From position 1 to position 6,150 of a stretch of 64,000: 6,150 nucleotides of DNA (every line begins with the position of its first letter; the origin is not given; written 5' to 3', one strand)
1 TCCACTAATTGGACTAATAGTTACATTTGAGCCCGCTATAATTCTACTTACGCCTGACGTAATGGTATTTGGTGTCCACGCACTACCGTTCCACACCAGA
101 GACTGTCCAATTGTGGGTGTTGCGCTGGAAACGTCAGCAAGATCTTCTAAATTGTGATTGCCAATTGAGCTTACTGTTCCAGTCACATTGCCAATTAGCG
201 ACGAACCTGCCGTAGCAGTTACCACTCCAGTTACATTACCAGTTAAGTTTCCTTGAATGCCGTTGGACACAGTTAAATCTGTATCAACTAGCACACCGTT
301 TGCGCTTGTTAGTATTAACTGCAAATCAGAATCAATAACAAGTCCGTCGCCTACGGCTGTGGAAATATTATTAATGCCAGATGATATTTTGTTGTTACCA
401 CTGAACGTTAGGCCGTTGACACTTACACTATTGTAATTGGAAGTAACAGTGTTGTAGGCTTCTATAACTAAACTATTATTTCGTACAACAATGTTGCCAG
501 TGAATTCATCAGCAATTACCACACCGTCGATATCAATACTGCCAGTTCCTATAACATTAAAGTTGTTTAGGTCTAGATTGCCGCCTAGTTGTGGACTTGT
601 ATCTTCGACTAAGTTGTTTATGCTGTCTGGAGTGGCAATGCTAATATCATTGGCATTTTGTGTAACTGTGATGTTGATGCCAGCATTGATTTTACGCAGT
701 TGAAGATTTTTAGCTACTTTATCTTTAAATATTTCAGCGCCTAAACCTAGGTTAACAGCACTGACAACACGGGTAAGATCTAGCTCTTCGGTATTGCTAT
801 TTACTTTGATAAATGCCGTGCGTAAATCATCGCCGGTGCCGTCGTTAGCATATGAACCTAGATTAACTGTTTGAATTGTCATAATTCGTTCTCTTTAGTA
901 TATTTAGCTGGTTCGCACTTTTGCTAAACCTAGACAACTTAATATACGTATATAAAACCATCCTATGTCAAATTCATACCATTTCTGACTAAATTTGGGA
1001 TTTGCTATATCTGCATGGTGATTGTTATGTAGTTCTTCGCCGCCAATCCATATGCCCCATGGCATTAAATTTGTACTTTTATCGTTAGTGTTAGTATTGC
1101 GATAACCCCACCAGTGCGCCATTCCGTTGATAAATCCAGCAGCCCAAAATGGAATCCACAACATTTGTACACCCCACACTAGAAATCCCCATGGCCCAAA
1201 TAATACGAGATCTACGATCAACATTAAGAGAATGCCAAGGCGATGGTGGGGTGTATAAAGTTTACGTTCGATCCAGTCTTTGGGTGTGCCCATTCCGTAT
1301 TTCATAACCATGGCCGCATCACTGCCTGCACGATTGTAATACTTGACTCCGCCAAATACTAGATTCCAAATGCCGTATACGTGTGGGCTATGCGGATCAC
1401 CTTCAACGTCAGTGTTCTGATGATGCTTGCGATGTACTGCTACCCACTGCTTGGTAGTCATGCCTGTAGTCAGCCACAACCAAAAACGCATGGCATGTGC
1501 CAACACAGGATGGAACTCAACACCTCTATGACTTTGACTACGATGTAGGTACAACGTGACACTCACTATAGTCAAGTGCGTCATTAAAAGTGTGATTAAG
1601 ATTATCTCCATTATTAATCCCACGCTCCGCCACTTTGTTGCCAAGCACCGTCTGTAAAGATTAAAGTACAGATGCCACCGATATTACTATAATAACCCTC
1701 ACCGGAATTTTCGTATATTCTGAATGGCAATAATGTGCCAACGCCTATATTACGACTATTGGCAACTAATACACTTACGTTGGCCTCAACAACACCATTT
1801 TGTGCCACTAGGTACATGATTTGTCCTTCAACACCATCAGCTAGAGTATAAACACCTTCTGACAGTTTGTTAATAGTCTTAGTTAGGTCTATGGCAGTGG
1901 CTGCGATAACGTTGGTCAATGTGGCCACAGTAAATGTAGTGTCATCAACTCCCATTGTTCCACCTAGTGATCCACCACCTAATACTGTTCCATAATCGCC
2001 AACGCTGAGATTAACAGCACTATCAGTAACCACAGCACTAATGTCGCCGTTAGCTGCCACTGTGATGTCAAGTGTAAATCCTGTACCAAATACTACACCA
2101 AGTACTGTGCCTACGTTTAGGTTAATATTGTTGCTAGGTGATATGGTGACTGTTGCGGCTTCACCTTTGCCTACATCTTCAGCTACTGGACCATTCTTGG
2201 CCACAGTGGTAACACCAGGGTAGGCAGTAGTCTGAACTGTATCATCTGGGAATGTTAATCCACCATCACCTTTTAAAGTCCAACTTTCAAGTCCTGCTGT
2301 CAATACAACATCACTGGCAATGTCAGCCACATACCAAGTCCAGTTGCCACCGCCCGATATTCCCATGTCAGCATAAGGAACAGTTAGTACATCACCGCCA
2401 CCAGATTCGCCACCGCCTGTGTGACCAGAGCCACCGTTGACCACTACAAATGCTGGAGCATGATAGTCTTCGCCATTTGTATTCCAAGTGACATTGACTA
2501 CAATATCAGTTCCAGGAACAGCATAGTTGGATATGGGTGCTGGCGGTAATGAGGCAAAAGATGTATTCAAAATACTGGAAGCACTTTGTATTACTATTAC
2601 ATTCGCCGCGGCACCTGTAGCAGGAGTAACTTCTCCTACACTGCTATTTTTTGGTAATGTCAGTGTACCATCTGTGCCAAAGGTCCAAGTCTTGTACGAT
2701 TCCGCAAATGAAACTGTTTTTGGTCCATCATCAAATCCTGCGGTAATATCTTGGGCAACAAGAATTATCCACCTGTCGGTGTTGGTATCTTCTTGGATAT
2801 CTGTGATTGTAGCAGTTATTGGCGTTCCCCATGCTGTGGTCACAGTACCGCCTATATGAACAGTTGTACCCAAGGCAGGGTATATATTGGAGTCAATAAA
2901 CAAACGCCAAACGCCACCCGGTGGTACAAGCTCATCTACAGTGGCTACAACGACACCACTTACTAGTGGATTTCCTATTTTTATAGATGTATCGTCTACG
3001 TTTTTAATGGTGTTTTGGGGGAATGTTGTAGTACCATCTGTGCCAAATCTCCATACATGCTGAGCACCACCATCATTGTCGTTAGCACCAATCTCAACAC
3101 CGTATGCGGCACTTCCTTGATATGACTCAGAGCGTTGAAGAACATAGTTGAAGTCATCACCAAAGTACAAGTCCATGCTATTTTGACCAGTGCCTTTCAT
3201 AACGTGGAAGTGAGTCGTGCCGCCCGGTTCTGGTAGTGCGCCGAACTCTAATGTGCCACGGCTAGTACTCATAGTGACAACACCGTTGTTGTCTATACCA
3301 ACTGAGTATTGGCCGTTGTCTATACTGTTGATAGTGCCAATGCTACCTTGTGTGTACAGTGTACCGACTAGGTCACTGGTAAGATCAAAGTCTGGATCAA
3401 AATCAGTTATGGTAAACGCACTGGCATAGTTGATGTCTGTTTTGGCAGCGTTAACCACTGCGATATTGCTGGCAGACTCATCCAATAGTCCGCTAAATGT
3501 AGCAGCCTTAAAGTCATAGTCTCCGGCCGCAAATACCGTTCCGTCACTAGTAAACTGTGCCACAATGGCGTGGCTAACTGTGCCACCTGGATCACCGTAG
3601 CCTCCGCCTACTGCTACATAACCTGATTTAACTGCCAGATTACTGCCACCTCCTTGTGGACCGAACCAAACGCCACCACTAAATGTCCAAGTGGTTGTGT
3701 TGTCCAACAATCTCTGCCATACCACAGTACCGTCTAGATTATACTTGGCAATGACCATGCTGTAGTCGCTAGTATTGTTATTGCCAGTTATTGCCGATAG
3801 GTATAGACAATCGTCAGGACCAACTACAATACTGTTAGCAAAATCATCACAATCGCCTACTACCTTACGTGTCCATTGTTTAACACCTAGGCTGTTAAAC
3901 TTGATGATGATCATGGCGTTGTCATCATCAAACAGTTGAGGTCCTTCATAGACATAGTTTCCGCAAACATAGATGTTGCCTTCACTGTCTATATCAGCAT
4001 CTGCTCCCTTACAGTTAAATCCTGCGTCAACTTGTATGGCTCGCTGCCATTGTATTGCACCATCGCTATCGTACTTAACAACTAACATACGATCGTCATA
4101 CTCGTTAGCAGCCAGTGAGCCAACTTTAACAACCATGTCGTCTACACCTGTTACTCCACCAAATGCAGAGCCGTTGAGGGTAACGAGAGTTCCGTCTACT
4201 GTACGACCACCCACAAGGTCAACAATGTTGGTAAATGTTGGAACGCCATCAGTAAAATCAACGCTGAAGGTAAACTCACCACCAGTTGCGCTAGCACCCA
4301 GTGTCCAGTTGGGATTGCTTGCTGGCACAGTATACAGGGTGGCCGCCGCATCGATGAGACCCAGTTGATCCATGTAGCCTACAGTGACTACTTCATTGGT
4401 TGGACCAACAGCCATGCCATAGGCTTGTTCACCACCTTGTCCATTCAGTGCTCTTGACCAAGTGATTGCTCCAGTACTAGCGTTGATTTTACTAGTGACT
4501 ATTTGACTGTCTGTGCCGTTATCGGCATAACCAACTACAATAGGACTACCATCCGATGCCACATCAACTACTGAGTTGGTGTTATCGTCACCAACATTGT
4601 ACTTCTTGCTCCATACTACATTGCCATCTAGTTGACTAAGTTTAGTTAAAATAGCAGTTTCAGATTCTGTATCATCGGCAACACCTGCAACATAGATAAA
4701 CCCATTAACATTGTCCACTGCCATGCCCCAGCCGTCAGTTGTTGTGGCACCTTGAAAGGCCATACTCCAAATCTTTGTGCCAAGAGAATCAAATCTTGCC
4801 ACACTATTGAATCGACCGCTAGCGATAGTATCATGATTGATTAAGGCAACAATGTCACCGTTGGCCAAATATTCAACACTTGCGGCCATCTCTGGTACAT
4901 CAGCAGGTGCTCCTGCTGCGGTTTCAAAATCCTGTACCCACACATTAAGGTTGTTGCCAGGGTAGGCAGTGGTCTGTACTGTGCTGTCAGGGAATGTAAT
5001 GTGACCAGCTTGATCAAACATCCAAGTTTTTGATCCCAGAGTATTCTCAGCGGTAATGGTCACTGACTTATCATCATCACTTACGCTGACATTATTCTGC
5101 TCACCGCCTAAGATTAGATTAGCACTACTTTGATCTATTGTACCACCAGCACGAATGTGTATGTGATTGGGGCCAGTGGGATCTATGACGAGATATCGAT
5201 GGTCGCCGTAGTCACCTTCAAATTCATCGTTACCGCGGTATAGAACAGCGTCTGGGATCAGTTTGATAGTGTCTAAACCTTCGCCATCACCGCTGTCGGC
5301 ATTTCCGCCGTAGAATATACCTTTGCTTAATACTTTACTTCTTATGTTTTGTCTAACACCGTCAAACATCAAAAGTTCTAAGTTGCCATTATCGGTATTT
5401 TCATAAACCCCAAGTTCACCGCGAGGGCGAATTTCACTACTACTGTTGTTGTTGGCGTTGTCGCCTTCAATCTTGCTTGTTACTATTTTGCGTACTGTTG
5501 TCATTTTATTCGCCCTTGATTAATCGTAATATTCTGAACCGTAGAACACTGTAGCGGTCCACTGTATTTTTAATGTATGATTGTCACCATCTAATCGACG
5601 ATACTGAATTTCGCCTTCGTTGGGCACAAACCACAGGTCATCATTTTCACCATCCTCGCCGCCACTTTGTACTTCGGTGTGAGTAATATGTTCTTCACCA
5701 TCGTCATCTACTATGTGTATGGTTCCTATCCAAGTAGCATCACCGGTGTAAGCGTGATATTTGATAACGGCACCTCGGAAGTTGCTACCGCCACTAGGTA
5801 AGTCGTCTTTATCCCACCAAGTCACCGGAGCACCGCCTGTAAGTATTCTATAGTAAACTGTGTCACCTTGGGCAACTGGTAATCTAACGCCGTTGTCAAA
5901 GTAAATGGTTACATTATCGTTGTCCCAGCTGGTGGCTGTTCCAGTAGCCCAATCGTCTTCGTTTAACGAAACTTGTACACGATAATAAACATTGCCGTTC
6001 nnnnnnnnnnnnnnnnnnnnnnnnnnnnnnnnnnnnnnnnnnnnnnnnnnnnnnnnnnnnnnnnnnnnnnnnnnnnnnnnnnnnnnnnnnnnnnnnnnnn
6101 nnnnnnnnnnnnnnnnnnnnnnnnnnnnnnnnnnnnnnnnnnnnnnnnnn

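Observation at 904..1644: Membrane fatty-acid desaturase gene nested inside the tail-fibre operon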

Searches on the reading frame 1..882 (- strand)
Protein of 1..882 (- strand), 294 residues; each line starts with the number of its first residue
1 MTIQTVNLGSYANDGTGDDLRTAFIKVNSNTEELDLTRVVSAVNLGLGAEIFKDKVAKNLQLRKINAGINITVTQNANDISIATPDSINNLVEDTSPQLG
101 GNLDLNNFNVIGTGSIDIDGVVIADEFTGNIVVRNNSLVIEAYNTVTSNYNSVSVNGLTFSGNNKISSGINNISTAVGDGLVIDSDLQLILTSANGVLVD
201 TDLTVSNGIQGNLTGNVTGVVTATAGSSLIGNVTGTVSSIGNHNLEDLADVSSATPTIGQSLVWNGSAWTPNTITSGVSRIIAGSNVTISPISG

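Call 12: search_protein_families(library=phrogs, proteins=[window:1-882:-], max_evalue=0.001)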
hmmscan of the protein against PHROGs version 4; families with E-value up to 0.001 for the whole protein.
window:1-882:- (294 aa): 4 families
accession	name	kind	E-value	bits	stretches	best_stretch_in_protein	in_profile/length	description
phrog_8195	-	unknown function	1.5e-05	25.9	1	228-289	13-74/232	-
phrog_677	-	tail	5.3e-05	23.8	0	1-278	1-218/412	baseplate wedge tail fiber protein connector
phrog_9627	-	unknown function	0.00029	20.2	1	119-283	375-547/676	-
phrog_9729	-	tail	0.00049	19.8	1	243-290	548-591/750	tail fiber protein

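Call 30: search_protein_families(library=pfam, proteins=[window:1-882:-], max_evalue=0.01)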
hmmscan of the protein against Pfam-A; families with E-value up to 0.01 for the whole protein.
window:1-882:- (294 aa): 0 families

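Call 63: search_solved_structures(query=window:1-882:-, max_evalue=0.1)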
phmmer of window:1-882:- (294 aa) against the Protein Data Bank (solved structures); distinct sequences matched with E-value up to 0.1: 0.

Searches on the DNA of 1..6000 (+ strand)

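Call 6: search_dna_similar(query=window:1-6000:+, collection=phages, mode=near, max_rows=25)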
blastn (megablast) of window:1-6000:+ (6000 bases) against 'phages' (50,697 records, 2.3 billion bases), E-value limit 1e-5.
No match.
